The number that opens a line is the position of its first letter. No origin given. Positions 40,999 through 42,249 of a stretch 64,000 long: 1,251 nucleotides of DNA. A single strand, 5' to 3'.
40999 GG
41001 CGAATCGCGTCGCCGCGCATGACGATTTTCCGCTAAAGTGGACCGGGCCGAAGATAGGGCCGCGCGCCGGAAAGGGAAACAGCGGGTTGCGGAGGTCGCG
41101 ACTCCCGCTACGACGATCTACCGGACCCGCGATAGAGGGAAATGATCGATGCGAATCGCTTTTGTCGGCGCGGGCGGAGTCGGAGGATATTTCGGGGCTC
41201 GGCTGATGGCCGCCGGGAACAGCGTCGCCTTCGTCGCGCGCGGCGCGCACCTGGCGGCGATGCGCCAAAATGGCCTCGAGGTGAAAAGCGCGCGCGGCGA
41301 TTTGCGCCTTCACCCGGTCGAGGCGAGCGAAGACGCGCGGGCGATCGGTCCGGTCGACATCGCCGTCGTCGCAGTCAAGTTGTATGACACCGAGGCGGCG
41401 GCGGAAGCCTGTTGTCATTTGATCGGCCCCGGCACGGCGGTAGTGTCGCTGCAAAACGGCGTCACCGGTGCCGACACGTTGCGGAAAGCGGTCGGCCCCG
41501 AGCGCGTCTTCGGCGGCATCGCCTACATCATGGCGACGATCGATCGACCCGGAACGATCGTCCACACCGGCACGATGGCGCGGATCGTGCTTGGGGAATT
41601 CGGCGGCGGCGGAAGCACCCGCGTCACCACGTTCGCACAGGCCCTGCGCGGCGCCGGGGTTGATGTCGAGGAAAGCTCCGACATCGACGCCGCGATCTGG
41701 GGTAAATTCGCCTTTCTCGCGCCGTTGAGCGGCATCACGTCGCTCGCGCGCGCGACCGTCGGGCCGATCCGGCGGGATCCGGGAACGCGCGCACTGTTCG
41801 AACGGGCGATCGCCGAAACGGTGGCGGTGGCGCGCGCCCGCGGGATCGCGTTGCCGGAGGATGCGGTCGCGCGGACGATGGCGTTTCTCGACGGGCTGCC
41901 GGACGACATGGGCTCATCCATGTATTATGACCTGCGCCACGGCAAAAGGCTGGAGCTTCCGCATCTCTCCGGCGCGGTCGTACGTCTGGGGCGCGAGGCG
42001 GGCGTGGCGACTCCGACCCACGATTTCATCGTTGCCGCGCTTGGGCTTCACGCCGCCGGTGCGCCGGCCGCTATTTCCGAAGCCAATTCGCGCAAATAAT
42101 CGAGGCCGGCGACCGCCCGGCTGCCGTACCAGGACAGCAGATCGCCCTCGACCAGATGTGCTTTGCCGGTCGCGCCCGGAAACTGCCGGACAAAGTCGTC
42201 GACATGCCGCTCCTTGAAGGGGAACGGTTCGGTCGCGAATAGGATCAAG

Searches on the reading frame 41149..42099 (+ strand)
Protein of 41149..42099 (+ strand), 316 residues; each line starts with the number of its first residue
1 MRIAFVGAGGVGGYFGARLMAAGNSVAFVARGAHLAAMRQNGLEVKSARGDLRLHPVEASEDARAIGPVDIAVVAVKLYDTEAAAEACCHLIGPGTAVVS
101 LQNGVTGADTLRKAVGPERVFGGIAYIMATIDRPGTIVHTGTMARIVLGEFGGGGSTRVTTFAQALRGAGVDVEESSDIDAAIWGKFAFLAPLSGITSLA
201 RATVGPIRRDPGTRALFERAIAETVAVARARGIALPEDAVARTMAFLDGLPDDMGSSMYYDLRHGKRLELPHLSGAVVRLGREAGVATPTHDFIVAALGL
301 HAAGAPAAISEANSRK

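Call 64: search_protein_families(library=pfam, proteins=[window:41149-42099:+], max_evalue=0.000001)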
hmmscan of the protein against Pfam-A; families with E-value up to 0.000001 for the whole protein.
window:41149-42099:+ (316 aa): 2 families
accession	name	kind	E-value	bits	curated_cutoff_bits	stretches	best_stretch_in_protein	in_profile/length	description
PF02558.23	ApbA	-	8.5e-40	136.3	22.2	1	3-152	1-149/150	Ketopantoate reductase PanE/ApbA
PF08546.17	ApbA_C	-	4.5e-31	108.2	22.7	1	178-299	1-122/125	Ketopantoate reductase PanE/ApbA C terminal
